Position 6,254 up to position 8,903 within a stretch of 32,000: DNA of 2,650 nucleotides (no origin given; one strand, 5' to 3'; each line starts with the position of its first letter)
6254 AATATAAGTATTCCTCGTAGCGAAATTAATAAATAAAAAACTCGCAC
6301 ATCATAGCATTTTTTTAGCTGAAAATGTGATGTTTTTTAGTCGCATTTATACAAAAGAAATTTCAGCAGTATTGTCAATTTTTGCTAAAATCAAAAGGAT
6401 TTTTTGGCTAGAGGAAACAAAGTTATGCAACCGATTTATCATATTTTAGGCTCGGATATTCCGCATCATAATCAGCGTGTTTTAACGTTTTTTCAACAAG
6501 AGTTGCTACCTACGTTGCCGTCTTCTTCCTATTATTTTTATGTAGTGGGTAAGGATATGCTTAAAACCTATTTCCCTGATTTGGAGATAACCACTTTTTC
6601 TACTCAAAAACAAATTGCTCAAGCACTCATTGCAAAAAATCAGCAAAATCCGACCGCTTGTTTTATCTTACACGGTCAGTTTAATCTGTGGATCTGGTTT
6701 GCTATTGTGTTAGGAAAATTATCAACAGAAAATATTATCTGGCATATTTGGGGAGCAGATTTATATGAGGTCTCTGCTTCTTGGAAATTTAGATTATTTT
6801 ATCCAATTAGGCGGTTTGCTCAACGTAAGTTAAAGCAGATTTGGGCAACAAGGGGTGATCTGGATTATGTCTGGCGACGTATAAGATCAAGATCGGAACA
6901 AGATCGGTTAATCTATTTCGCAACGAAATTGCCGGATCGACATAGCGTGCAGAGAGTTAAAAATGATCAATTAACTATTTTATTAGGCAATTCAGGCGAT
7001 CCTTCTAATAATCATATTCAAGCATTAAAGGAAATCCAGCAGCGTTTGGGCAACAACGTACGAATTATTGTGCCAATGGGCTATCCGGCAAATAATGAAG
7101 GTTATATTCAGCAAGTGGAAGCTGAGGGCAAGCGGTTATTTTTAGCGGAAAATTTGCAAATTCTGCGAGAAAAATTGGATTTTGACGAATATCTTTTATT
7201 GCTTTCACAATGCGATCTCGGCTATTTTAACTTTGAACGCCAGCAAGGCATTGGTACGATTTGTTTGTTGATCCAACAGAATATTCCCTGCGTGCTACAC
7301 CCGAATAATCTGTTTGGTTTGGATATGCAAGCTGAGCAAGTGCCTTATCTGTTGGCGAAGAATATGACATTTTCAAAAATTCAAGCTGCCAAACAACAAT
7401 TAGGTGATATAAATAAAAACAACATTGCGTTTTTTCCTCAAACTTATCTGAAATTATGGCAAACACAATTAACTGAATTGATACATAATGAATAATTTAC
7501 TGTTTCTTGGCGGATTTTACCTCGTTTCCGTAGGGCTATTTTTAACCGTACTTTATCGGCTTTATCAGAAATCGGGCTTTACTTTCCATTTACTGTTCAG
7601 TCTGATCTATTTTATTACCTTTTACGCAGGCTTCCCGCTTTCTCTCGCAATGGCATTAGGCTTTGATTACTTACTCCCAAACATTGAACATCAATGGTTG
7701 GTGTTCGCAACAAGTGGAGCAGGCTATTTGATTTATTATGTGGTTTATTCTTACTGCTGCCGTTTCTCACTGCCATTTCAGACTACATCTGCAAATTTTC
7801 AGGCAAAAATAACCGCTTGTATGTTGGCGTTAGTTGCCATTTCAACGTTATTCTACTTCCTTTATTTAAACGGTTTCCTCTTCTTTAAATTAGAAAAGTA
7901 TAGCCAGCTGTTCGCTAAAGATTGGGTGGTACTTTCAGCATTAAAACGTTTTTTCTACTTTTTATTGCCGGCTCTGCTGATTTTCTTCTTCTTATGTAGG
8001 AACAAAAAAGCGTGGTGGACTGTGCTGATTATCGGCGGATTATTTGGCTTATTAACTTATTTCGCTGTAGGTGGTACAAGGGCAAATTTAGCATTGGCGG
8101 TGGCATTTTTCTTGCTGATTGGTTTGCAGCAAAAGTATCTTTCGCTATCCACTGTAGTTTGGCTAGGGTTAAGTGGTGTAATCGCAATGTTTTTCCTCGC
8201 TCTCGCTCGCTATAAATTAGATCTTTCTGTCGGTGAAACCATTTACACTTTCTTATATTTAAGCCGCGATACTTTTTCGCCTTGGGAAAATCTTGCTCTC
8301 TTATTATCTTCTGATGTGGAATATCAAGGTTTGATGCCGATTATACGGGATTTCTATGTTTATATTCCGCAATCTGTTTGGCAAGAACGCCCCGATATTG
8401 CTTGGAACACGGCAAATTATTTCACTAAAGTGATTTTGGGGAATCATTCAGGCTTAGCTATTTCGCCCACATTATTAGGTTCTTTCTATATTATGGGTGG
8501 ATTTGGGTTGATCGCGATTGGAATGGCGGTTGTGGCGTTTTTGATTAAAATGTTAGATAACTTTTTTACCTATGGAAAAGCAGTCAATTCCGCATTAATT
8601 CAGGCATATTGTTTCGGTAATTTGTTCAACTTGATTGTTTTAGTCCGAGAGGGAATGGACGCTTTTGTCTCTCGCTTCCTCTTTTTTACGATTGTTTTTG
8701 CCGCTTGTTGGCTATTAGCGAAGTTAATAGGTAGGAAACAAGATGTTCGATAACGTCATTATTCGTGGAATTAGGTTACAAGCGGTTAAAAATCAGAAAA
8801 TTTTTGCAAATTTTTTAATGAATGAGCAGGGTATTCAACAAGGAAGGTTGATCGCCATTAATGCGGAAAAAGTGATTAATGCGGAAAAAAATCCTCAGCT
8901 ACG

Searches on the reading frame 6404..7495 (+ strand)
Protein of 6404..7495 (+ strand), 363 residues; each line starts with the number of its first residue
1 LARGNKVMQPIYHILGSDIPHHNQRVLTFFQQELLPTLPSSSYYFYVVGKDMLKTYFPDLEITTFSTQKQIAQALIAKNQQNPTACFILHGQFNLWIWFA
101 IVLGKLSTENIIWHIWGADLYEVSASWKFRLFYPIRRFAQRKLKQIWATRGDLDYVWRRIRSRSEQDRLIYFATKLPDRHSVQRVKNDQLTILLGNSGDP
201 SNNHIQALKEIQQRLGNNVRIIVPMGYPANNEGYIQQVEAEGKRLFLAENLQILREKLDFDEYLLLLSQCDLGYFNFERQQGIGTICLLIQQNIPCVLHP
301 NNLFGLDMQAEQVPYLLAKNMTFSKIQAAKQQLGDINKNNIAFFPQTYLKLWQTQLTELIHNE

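Call 57: search_protein_families(library=ncbifam, proteins=[window:6404-7495:+], max_evalue=0.00001)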
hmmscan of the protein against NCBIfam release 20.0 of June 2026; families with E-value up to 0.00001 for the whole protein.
window:6404-7495:+ (363 aa): 6 families
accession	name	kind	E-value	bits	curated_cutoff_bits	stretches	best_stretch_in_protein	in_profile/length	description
NF002755.0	PRK02797.1-4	equivalog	1.1e-153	511.6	543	1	8-360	1-353/357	TDP-N-acetylfucosamine:lipid II N-acetylfucosaminyltransferase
NF052570.1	ECA_fuco_WecF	equivalog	9.7e-132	439.5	525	1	11-357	3-354/357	TDP-N-acetylfucosamine:lipid II N-acetylfucosaminyltransferase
NF002753.0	PRK02797.1-2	equivalog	3.9e-125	417.8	470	1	8-357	1-354/361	TDP-N-acetylfucosamine:lipid II N-acetylfucosaminyltransferase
NF002754.0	PRK02797.1-3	equivalog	6.7e-118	393.8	639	1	10-356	3-351/359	TDP-N-acetylfucosamine:lipid II N-acetylfucosaminyltransferase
NF002752.0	PRK02797.1-1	equivalog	1.8e-105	353.2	754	1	11-356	4-351/359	TDP-N-acetylfucosamine:lipid II N-acetylfucosaminyltransferase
NF002756.0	PRK02797.1-5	equivalog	2.2e-35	122.4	457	1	62-290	51-283/351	TDP-N-acetylfucosamine:lipid II N-acetylfucosaminyltransferase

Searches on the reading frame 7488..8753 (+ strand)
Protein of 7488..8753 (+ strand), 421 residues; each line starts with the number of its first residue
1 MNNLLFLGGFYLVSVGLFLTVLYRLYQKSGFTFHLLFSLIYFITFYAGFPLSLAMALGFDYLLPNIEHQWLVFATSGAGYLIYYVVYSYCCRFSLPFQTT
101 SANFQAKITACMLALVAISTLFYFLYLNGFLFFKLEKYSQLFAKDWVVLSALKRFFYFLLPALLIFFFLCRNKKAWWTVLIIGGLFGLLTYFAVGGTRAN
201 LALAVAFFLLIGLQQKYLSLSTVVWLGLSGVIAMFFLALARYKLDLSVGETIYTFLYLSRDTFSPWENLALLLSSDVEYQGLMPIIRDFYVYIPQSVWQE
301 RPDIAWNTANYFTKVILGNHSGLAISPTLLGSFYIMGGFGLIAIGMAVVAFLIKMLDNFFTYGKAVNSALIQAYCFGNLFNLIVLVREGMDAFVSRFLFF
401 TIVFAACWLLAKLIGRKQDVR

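Call 57: search_protein_families(library=ncbifam, proteins=[window:7488-8753:+], max_evalue=0.00001)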
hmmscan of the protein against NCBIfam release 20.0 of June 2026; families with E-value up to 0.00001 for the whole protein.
window:7488-8753:+ (421 aa): 2 families
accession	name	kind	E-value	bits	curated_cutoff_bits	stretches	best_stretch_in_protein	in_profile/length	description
NF002820.0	PRK02975.1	equivalog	2.7e-152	507.9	510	1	7-414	9-426/450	ECA oligosaccharide polymerase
TIGR04370.1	glyco_rpt_poly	subfamily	9.9e-06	24.8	40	1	37-404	11-394/396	oligosaccharide repeat unit polymerase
